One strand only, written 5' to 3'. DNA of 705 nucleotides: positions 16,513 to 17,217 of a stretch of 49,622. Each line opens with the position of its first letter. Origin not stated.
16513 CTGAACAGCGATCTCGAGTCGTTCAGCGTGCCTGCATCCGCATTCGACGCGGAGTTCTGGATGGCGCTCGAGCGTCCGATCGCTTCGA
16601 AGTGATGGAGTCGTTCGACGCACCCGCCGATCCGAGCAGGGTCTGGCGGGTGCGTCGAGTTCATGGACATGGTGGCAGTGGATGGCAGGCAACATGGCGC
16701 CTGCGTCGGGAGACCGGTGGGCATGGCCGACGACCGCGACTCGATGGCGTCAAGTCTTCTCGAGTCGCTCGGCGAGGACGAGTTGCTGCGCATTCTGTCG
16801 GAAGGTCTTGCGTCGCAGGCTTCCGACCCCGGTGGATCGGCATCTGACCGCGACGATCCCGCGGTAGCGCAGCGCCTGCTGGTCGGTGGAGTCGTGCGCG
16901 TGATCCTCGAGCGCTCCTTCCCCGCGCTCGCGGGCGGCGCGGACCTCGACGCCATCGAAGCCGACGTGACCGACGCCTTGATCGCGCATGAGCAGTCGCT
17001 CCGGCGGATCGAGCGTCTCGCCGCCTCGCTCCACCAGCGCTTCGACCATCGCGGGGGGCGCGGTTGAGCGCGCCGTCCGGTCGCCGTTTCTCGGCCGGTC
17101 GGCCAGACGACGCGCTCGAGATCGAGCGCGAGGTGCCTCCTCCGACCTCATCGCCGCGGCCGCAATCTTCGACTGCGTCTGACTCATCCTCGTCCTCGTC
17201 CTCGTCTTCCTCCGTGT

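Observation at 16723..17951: FliA (sigma-28)-like sigma factor and a coupled small acidic protein embedded in the T6SS locus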

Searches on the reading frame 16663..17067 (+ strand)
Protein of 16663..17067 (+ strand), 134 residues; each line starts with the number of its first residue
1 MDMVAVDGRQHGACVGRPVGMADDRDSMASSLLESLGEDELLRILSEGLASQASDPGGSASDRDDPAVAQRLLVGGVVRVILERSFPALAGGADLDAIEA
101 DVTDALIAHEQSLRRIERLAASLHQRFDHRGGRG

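Call 3: search_protein_families(library=pfam, proteins=[window:16663-17067:+], max_evalue=1)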
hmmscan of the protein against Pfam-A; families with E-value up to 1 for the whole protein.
window:16663-17067:+ (134 aa): 0 families

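Call 4: search_protein_families(library=ncbifam, proteins=[window:16663-17067:+], max_evalue=1)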
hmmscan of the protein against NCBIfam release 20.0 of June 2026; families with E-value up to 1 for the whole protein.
window:16663-17067:+ (134 aa): 0 families

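Call 19: find_homologous_proteins(query=window:16723-17064:+, max_evalue=0.01)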
Query window:16723-17064:+ (114 aa): 5 proteins with E <= 0.01 among 44 candidates.
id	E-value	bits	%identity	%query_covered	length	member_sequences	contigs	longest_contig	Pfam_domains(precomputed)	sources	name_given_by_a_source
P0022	3.0e-54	200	92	99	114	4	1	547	-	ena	-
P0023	4.1e-35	139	69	100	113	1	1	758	-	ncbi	-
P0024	4.5e-31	126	64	98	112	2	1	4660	-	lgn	-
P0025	3.5e-29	119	63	98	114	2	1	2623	-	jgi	jgi:hypothetical protein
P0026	1.5e-21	95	55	98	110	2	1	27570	-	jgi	jgi:hypothetical protein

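Call 21: find_encoding_contigs(protein=P0026, flank=10000, max_places=3)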
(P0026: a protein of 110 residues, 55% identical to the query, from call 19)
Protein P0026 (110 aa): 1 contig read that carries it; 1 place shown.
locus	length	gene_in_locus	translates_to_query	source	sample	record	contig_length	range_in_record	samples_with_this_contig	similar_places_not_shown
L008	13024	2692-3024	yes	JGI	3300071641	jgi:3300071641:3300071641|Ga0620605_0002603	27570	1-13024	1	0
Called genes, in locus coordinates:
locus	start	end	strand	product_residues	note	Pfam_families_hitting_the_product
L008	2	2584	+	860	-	?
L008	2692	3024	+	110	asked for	-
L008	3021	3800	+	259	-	PF04542:Sigma70_r2, PF04545:Sigma70_r4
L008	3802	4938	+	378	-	-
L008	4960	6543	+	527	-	PF05591:T6SS_VipA (weak), PF05943:VipB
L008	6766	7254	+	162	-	PF05591:T6SS_VipA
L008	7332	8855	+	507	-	PF05943:VipB, PF18945:VipB_2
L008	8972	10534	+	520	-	PF05943:VipB, PF18945:VipB_2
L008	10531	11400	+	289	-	PF13428:TPR_14 (faint), PF13432:TPR_16 (faint), PF14559:TPR_19 (faint), PF07719:TPR_2 (faint), PF07024:ImpE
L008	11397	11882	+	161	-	PF04965:GPW_gp25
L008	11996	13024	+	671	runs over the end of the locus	PF05947:T6SS_TssF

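Call 35: predict_structure(alignment_id=A4)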
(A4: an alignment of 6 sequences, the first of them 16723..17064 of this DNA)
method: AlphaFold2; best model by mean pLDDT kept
length: 114 residues; sequences in the alignment: 6
mean_pLDDT: 74.4   pTM: 0.59
mean pLDDT of the five models: 74.4, 73.4, 71.7, 71.1, 70.5
residues with pLDDT >= 90: 0; 70-90: 84; 50-70: 25; < 50: 5
segments of 3 or more residues with pLDDT < 50: 112-114
pLDDT, mean of each block of 10 residues (from residue 1): 63 76 79 57 69 85 82 82 85 81 70 49
secondary structure, 60 per line:
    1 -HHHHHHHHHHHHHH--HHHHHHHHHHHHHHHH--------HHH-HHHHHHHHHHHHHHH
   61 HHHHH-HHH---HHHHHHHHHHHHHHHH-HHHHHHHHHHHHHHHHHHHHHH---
elements in order: H2-15 H18-33 H46-65 H73-88 H90-111
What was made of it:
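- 16723..17067 (+): Small acidic partner protein: 114 aa, pI 4.6, five predicted helices, no transmembrane segment, no cysteine. It belongs to an unannotated family that always lies directly upstream of this sigma clade. AlphaFold2 model: pLDDT 74, all-helical (call 35).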

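Call 39: fold_search(model_id=the predicted structure, library=pdb)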
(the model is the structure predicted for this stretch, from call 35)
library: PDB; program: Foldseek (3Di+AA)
matches with E <= 10: 79; with E <= 0.001: 0
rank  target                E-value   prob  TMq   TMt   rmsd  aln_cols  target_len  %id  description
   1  1gqe                  1.1e+00  0.06  0.18  0.07  17.1       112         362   20  Polypeptide Chain Release Factor 2 (RF2) from Escherichia coli (released 2002-04-04)
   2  8fih_A                2.2e+00  0.08  0.22  0.22  13.6       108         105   12  Multi-state design of two-state switchable hinge proteins (released 2023-08-16)
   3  8gad_A                3.0e+00  0.07  0.24  0.25  13.0       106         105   17  Crystal structure of a high affinity PD-L1 binder (released 2024-08-21)
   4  3vpr_C                3.2e+00  0.06  0.23  0.16  13.8       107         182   20  Crystal Structure of a TetR Family Transcriptional Regulator PfmR from Thermus thermophilus HB8 (released 2012-07-11)
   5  6x8n_A                3.2e+00  0.04  0.19  0.18  15.2       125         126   16  Crystal Structure of H49A ABLE mutant (released 2020-08-26)
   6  8ssk_A                3.6e+00  0.06  0.24  0.12  14.3       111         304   11  Citrobacter rodentium contact dependent growth inhibition (CDI) entry and toxin (CdiA-CT) domains (released 2024-05-15)
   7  9clb_D                3.6e+00  0.06  0.22  0.22  13.6       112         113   18  Crystal structure of Bak bound to the inhibitory aBAK (released 2025-07-16)
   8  3vpr_A                3.6e+00  0.05  0.23  0.15  13.1       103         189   20  Crystal Structure of a TetR Family Transcriptional Regulator PfmR from Thermus thermophilus HB8 (released 2012-07-11)
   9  5dfe_QY               3.6e+00  0.04  0.22  0.09  16.7       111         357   22  70S termination complex containing E. coli RF2 (released 2016-10-12)
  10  2bc5_A                3.8e+00  0.07  0.26  0.27  12.3       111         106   15  Crystal structure of E. coli cytochrome b562 with engineered c-type heme linkages (released 2006-09-26)
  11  7l7v_A                4.0e+00  0.05  0.22  0.21  12.5       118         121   13  Crystal structure of Arabidopsis NRG1.1 CC-R domain K94E/K96E/R99E/K100E/R103E/K106E/K110E mutant (released 2021-06-16)
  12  8rz0_C                4.5e+00  0.05  0.23  0.24  13.1       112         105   12  Synthetic immunogen RH5-34EM bound to monoclonal antibody R5.016 (released 2024-07-17)
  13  7dgw                  4.8e+00  0.03  0.19  0.21  11.6       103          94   16  De novo designed protein H4A2S (released 2021-11-24)
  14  5xzi                  5.6e+00  0.03  0.21  0.22  12.9       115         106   16  Crystal structure of the Zn-directed tetramer of the engineered cyt cb562 variant, AB5 (released 2017-12-20)
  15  6oqb                  5.9e+00  0.04  0.24  0.19  14.6       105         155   13  Co-crystal structure of Mcl1 with inhibitor 10 (released 2019-05-15)
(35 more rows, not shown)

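Call 70: search_solved_structures(query=A8, max_evalue=10)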
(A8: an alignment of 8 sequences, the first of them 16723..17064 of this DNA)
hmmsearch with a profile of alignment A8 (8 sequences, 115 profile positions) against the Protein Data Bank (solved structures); distinct sequences matched with E-value up to 10: 5.
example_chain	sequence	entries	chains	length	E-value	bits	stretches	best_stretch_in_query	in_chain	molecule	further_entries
3c37_A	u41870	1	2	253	0.072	16.6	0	76-104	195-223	Peptidase, M48 family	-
2o8p_A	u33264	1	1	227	0.12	15.9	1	8-94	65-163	14-3-3 domain containing protein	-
5cwb_A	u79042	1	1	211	0.59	13.7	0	16-85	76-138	Designed helical repeat protein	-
8cwy_A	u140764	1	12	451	3.5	11.2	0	16-86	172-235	T32-15-1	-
8cws_A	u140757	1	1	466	7.7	10.1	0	16-86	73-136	F4132-2 Chain A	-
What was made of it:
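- On Known anti-sigma factors (FlgM, RsiG, zinc-binding anti-sigma domain, RsbW/SpoIIAB kinases) - for the small ORF: No PDB-sequence hit better than E 0.07 (call 70).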

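Call 71: search_protein_families(library=padloc, proteins=[window:16723-17064:+], max_evalue=0.1)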
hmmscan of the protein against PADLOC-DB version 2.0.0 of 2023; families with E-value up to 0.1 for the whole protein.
window:16723-17064:+ (114 aa): 0 families
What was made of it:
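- Tried and rejected: Pfam, NCBIfam, PADLOC, PDB-sequence and Foldseek-PDB searches all returned nothing significant (calls 3, 4, 39, 70, 71).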

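Call 102: find_homologous_proteins(query=A15, max_evalue=0.001)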
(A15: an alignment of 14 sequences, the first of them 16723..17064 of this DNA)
Query A15 (14 sequences) (114 aa, profile of the alignment): 8 proteins with E <= 0.001 among 8000 candidates.
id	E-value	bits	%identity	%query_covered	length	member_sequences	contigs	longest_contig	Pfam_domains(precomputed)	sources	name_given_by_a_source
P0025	8.3e-34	134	63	98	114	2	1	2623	-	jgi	jgi:hypothetical protein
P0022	9.0e-34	134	92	99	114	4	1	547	-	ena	-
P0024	1.3e-33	134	64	98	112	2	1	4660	-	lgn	-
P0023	1.4e-32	130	69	100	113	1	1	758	-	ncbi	-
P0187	2.5e-23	101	50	12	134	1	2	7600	-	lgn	-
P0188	4.3e-17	80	50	18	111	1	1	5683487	-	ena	-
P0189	1.2e-16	79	-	-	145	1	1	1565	-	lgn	-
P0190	2.2e-7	49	-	-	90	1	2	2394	-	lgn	-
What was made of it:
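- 16723..17067 (+): Homologues of 55-92% identity carry no Pfam domain and are named 'hypothetical' (calls 19 and 102).
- Tried and rejected: A final profile search of 5.8 billion proteins returned only unannotated proteins (call 102).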
